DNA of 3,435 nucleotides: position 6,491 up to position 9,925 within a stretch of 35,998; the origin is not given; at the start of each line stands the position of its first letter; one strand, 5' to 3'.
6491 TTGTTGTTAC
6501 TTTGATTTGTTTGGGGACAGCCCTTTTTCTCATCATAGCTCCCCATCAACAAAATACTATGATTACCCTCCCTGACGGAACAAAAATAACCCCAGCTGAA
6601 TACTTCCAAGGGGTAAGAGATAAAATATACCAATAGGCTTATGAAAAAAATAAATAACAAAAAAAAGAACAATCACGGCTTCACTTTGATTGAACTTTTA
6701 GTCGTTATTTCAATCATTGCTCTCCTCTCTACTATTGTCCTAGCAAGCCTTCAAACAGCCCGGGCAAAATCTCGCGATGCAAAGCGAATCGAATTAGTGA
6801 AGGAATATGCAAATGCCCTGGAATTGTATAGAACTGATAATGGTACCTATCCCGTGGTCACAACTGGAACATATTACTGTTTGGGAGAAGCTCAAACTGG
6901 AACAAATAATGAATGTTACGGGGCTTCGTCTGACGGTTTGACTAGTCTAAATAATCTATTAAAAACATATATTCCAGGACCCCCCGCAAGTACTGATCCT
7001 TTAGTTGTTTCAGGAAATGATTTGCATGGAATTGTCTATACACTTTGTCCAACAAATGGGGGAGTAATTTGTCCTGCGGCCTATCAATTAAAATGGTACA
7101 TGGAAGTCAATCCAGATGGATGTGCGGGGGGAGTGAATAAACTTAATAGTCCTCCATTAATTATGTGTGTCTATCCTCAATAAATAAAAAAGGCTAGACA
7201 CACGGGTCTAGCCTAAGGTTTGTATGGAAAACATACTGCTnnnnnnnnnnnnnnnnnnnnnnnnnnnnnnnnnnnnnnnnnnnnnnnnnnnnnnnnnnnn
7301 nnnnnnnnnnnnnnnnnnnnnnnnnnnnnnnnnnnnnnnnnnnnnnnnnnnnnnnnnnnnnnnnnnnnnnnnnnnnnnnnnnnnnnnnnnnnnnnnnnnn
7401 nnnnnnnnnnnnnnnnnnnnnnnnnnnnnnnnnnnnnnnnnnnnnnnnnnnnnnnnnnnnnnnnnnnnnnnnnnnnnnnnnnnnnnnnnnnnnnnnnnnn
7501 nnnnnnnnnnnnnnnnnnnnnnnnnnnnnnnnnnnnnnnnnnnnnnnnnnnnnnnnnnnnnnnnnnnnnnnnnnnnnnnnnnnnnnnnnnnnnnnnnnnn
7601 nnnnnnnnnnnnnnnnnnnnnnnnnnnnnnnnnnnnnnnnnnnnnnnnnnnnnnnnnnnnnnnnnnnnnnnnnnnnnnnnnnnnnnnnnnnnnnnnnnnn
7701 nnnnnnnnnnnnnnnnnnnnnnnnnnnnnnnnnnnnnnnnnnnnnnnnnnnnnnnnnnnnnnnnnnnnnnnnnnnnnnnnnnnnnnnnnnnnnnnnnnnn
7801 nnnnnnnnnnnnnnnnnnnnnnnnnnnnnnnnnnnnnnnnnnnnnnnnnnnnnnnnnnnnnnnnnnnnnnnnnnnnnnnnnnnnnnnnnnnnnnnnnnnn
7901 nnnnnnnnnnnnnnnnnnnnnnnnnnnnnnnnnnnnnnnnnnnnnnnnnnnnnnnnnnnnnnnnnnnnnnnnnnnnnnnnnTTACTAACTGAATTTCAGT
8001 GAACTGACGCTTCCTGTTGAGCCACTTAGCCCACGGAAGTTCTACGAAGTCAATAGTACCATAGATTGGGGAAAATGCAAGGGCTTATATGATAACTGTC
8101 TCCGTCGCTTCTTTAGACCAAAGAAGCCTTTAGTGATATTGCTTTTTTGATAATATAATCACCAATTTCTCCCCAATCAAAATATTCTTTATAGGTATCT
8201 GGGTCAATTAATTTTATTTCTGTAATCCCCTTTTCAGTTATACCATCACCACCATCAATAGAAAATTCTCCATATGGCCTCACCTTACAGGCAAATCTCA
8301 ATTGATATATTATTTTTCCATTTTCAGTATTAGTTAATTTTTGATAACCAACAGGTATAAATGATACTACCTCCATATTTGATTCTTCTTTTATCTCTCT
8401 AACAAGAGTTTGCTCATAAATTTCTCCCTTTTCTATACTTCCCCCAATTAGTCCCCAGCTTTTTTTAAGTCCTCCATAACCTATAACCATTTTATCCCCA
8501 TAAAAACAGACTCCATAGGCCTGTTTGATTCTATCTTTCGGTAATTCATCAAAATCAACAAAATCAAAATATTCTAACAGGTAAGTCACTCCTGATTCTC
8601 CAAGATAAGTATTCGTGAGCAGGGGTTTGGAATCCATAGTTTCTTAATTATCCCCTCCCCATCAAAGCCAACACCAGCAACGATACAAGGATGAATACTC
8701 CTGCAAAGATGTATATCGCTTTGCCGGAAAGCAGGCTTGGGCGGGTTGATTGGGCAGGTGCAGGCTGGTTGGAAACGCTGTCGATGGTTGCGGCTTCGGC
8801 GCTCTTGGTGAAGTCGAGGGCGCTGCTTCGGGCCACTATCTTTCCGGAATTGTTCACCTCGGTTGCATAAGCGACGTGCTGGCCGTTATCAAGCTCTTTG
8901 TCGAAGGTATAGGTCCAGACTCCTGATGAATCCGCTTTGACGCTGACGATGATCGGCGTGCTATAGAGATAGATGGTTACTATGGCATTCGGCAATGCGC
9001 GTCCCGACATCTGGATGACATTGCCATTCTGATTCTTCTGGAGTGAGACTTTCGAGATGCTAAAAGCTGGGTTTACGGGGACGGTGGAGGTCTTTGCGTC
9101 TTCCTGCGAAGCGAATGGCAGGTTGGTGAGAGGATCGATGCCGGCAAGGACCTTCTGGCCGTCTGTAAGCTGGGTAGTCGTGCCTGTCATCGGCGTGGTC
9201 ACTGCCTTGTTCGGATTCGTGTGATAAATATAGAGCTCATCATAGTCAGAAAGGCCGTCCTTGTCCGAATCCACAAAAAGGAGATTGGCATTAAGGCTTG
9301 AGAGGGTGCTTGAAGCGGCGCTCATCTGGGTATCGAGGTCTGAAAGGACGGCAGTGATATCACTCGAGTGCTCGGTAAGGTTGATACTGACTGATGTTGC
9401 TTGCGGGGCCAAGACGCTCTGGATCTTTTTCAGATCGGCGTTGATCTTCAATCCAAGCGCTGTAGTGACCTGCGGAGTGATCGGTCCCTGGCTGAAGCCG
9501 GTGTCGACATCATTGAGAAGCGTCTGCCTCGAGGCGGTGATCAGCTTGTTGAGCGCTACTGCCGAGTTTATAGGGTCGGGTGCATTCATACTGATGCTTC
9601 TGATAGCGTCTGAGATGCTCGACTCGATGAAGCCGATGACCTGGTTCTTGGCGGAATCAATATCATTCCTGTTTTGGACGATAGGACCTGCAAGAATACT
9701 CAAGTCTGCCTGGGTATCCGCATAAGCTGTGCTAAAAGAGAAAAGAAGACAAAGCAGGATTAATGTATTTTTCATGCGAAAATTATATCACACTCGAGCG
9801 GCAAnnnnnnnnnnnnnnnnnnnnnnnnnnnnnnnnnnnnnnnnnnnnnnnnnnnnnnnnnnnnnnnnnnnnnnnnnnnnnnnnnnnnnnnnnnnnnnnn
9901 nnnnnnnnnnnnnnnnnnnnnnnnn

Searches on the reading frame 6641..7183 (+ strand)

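Call 37: search_protein_families(library=pfam, proteins=[window:6641-7183:+], max_evalue=0.001)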
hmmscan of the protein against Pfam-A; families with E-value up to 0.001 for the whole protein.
window:6641-7183:+ (180 aa): 1 family
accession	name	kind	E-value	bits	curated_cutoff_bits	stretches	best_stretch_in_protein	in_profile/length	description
PF07963.17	N_methyl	-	1.4e-09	37.6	21.2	1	8-34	1-27/27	Prokaryotic N-terminal methylation motif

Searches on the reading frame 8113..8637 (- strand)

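Call 37: search_protein_families(library=pfam, proteins=[window:8113-8637:-], max_evalue=0.001)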
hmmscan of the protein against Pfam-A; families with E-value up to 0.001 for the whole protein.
window:8113-8637:- (174 aa): 1 family
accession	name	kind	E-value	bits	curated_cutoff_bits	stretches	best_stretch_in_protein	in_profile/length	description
PF00293.34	NUDIX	-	3.7e-07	30.6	21.1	1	59-96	28-68/134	NUDIX domain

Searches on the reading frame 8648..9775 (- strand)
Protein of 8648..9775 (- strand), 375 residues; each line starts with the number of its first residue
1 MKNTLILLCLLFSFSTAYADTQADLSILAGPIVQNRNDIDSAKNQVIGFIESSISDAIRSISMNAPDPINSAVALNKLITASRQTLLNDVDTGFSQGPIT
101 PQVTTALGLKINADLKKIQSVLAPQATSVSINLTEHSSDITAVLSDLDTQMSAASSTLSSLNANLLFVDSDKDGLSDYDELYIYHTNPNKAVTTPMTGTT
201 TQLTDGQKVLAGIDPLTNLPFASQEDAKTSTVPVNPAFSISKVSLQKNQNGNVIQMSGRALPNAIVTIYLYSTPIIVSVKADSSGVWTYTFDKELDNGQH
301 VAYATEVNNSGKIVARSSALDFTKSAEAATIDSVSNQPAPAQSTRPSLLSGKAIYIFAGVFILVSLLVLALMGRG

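Call 37: search_protein_families(library=pfam, proteins=[window:8648-9775:-], max_evalue=0.001)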
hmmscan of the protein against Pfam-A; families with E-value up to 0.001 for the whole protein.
window:8648-9775:- (375 aa): 3 families
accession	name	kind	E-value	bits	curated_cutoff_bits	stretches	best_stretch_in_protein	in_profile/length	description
PF18884.5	TSP3_bac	-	2.7e-06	27.5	25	1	169-191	1-22/22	Bacterial TSP3 repeat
PF19077.6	Big_13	-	5.9e-06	27.1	27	1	256-323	31-99/102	Bacterial Ig-like domain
PF17936.7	Big_6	-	0.00043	20.9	27.6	0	254-302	15-63/83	Bacterial Ig domain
